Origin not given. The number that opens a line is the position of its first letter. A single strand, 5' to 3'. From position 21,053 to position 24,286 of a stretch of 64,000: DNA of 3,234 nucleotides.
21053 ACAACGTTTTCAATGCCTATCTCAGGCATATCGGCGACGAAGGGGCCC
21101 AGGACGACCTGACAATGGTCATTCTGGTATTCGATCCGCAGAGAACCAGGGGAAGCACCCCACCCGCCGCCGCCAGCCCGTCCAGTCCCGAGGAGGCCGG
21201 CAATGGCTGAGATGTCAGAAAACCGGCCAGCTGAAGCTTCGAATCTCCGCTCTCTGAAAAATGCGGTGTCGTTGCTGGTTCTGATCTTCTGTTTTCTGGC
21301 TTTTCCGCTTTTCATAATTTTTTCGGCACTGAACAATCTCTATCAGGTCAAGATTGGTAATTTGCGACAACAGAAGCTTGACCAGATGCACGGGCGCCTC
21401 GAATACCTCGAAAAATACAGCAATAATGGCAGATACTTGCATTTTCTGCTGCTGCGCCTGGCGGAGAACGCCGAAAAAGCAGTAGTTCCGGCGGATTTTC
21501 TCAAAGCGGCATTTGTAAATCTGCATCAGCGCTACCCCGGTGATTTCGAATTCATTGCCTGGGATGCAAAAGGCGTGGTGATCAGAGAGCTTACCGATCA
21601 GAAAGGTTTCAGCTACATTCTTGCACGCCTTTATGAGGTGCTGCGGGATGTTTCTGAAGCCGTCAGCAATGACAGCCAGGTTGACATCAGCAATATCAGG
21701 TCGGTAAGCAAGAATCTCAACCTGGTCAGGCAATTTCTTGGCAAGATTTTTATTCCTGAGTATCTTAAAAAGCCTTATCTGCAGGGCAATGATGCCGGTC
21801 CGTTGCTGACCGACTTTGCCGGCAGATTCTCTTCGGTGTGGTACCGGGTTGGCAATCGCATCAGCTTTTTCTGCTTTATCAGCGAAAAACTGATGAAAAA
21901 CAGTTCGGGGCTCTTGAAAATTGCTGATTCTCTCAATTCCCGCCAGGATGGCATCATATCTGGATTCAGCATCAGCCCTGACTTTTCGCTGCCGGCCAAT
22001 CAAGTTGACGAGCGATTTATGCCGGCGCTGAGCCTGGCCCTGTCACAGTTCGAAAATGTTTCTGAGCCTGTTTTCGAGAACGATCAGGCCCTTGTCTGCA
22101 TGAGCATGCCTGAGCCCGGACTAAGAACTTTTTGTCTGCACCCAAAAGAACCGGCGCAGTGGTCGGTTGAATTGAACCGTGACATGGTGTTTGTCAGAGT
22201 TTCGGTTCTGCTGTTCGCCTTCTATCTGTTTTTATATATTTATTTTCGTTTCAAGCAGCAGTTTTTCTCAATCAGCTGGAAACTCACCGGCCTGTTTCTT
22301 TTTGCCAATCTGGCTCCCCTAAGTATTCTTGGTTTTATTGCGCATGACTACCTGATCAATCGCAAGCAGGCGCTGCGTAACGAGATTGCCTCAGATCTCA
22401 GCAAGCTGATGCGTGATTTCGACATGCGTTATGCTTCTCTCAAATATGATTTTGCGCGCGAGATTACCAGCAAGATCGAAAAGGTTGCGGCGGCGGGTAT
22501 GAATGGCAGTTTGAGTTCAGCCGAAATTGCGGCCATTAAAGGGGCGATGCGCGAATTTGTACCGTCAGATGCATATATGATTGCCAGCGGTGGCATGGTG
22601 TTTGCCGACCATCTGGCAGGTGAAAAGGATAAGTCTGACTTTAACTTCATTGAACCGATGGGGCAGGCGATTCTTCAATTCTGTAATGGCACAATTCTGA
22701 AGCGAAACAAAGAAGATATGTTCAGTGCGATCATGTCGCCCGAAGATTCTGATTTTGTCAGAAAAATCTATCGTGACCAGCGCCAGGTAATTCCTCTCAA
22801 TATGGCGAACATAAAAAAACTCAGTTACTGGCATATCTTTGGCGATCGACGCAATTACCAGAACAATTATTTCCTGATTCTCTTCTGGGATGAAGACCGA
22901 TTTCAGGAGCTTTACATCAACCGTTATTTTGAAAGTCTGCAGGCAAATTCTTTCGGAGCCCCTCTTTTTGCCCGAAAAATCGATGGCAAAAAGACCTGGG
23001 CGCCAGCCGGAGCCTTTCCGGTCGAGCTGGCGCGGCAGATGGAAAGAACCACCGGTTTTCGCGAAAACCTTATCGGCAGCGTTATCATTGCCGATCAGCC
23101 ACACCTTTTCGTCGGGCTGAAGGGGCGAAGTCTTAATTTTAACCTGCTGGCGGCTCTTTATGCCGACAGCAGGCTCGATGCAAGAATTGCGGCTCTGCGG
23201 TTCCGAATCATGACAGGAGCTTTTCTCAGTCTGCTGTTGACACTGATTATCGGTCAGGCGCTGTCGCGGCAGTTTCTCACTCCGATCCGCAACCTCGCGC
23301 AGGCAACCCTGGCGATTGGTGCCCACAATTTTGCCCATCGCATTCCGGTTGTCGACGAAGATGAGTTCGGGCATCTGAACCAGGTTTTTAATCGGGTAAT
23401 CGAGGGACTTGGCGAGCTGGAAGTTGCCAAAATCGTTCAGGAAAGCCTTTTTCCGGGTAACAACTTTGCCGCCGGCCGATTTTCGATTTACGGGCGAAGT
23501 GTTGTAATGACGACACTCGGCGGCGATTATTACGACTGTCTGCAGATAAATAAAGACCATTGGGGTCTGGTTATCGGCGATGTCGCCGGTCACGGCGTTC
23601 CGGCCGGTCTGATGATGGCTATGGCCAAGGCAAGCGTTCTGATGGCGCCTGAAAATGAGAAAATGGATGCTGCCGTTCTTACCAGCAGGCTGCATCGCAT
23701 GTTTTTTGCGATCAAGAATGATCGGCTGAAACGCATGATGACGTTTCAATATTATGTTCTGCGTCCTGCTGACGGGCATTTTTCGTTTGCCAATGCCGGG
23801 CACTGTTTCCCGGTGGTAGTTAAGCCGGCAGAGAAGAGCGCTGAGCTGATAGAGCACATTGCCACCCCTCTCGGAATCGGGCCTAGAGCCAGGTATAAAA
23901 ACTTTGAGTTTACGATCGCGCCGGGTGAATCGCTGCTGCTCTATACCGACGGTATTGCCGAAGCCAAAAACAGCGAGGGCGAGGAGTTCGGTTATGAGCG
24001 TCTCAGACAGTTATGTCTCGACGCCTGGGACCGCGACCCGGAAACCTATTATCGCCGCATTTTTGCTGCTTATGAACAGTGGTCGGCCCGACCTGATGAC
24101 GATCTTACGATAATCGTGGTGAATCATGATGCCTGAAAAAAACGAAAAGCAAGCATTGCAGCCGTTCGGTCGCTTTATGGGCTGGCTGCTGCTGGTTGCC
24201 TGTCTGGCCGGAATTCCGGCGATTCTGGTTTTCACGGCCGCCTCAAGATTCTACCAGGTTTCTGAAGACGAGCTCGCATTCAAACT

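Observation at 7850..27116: Triplicated pair of giant 4TM-HAMP-PP2C sensor phosphatases in strict A-B-A-B-A-B alternation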

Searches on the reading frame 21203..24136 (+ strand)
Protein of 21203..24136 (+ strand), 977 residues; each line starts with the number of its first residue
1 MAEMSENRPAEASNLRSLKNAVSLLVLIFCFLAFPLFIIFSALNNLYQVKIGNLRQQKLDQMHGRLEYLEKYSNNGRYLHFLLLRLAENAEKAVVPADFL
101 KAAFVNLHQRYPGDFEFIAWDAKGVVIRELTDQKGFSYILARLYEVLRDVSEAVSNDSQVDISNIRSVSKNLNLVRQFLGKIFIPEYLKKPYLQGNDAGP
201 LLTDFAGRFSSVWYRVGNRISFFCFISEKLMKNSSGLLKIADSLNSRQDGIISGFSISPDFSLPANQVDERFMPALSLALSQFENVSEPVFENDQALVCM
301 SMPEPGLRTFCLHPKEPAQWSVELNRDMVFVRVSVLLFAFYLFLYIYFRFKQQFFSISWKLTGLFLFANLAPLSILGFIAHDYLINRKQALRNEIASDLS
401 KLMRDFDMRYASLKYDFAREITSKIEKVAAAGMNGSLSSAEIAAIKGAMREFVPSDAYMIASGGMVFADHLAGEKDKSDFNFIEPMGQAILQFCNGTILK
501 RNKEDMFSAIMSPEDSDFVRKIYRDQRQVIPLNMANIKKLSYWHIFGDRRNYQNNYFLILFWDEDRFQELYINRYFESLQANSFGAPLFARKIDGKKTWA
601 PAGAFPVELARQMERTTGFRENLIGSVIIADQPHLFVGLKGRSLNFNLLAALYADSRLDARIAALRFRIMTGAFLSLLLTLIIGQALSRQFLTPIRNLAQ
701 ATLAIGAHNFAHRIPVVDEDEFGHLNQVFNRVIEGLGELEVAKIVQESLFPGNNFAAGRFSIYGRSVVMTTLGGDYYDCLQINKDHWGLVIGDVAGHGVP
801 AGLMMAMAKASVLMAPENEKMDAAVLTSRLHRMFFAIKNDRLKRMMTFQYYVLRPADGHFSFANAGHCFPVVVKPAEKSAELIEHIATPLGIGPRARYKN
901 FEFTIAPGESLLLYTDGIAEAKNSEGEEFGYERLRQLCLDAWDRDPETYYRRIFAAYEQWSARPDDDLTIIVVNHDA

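Call 3: search_protein_families(library=pfam, proteins=[window:21203-24136:+], max_evalue=0.01)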
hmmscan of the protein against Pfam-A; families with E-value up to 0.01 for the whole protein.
window:21203-24136:+ (977 aa): 2 families
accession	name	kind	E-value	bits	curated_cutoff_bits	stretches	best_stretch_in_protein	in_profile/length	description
PF07228.17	SpoIIE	-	5e-41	141.2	25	1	784-975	2-191/192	Stage II sporulation protein E (SpoIIE)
PF00672.30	HAMP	-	5e-11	43.2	25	1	687-736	2-51/53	HAMP domain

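Call 8: search_protein_families(library=ncbifam, proteins=[window:21203-24136:+], max_evalue=0.01)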
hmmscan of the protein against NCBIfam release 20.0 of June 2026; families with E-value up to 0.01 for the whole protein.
window:21203-24136:+ (977 aa): 15 families
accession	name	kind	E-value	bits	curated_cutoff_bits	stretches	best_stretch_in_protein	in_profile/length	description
NF038263.1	prot_phos_SiaA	equivalog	5.7e-15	54.9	700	2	771-955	448-634/658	biofilm regulation protein phosphatase SiaA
NF012163.2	BaeS_SmeS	equivalog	3.2e-08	33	500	1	674-738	171-235/457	sensor histidine kinase efflux regulator BaeS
NF033092.0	HK_WalK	equivalog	3.6e-08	32.5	725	1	669-736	179-246/594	cell wall metabolism sensor histidine kinase WalK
NF058645.1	MCPCtpMPsAe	equivalog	6.4e-08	31.8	900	1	655-739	193-279/558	methyl-accepting chemotaxis protein CtpM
NF007837.0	PRK10549.1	equivalog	3e-07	29.5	603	1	675-736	172-233/466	envelope stress sensor histidine kinase BaeS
NF045505.1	RR_RssB_Pseudo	equivalog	3.6e-06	26.3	700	1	742-921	159-341/394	two-component system response regulator RssB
NF053592.1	HK_near_YfiR_like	equivalog_domain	2.9e-05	23.7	194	1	652-736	136-221/223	sensor histidine kinase, YfiR-like protein-associated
NF040691.1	MtrAB_MtrB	equivalog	0.00018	20.7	450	1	659-736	180-257/507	MtrAB system histidine kinase MtrB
NF007423.1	PRK09966.1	equivalog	0.00025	20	325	1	668-738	152-223/390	diguanylate cyclase DgcN/YfiN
TIGR01386.1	cztS_silS_copS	subfamily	0.0003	19.9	292.55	1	661-736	158-234/457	heavy metal sensor histidine kinase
NF007896.0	PRK10600.1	equivalog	0.0031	16.2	578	1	666-738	155-225/598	nitrate/nitrite two-component system sensor histidine kinase NarX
NF008184.0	PRK10935.1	equivalog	0.0037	16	553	1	664-738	149-224/565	nitrate/nitrite two-component system sensor histidine kinase NarQ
TIGR02865.1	spore_II_E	equivalog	0.0045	15.1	490.8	1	836-973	628-761/764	stage II sporulation protein E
NF011874.0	PRK15347.1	equivalog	0.0091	14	852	0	651-736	280-366/921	two component system sensor kinase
NF045911.1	TCSHisKinNblS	equivalog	0.0098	14.3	1000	0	665-744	178-258/621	two-component system sensor histidine kinase NblS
